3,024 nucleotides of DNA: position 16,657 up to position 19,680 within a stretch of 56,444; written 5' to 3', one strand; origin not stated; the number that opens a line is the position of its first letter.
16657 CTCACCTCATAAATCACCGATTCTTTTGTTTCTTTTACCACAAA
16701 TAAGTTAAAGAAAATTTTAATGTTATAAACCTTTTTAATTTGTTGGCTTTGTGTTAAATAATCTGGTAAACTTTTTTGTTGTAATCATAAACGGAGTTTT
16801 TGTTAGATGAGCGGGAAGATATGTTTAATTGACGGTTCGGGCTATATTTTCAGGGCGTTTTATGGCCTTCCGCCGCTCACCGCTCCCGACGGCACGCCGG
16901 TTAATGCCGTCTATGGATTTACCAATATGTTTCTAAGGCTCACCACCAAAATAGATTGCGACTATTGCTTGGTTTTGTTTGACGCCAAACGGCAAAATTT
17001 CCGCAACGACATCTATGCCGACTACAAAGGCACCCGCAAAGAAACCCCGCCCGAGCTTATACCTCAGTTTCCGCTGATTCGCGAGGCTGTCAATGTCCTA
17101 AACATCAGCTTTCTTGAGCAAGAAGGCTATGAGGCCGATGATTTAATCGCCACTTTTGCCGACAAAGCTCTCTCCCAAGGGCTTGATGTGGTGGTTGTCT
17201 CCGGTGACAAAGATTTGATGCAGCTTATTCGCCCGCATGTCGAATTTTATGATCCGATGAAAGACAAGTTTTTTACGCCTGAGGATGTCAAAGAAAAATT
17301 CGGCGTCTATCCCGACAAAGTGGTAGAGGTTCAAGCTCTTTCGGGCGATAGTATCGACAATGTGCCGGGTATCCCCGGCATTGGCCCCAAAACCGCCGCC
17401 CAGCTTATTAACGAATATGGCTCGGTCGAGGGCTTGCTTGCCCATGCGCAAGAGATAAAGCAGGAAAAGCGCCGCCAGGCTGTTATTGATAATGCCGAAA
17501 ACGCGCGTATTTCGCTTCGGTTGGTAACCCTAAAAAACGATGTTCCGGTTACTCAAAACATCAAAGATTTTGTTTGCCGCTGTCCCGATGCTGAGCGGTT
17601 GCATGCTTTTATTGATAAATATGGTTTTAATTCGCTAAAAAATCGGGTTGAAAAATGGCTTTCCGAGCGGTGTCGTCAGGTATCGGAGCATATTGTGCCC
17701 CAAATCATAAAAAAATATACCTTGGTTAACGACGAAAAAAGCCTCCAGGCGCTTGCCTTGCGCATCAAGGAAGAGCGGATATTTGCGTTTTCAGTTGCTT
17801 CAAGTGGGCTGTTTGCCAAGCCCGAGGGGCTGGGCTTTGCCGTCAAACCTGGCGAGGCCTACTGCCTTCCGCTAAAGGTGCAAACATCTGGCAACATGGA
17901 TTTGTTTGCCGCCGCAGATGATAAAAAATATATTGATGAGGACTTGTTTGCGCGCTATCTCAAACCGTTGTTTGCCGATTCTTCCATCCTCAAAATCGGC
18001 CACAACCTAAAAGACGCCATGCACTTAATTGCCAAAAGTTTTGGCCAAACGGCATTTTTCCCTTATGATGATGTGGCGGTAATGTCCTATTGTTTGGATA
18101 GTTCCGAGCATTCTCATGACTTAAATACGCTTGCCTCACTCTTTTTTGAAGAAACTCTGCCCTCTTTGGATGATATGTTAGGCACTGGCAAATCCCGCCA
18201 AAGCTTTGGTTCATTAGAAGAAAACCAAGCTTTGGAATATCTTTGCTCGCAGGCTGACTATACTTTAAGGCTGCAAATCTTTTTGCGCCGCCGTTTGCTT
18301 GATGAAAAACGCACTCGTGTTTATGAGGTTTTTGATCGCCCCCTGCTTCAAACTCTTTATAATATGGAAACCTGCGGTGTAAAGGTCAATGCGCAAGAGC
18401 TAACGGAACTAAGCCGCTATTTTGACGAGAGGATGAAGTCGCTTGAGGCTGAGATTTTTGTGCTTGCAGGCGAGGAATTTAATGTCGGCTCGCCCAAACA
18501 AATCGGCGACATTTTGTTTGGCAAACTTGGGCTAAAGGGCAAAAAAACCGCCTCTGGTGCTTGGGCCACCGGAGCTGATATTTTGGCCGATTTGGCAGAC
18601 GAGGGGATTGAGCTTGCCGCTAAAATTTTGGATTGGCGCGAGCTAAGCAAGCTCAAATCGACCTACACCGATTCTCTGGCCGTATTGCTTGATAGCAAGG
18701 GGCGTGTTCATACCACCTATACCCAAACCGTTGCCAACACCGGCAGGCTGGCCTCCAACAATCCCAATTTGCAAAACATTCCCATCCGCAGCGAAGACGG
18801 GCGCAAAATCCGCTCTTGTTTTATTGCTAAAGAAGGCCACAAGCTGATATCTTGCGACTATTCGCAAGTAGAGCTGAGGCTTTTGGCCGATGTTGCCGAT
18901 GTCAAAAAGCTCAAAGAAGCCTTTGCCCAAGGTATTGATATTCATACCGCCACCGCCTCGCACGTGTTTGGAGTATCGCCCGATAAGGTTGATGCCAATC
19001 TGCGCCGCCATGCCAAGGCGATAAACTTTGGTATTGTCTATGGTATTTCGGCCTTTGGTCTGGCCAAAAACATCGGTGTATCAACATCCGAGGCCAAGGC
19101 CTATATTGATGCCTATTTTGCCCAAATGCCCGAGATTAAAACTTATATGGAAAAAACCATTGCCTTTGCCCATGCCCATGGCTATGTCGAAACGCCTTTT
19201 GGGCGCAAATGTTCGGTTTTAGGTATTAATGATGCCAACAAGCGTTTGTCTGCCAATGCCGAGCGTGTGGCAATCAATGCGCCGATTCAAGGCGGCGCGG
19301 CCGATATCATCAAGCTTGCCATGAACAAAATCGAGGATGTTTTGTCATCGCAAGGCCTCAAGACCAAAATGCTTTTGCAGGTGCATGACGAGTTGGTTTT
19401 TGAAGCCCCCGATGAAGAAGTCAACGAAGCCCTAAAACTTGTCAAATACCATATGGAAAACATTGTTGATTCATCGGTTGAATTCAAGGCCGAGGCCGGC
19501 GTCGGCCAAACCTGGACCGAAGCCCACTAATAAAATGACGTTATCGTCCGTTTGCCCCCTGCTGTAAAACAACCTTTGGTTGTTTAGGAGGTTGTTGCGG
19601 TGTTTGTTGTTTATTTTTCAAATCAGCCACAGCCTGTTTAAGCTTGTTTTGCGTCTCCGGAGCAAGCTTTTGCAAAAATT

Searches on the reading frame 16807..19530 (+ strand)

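Call 80: search_protein_families(library=pfam, proteins=[window:16807-19530:+], max_evalue=0.00001)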
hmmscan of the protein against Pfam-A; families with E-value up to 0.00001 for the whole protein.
window:16807-19530:+ (907 aa): 4 families
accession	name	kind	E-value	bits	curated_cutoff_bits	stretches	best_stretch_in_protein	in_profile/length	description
PF00476.26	DNA_pol_A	-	7.7e-147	489.6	34.3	1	530-905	2-381/381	DNA polymerase family A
PF02739.22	5_3_exonuc_N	-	8.4e-56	188.6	34.3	1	4-166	1-164/164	5'-3' exonuclease, N-terminal resolvase-like domain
PF01367.25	5_3_exonuc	-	1.2e-30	106.3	40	1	167-262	1-96/97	5'-3' exonuclease, C-terminal SAM fold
PF01612.26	DNA_pol_A_exo1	-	1.5e-07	31.8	23.6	1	306-497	3-172/173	3'-5' exonuclease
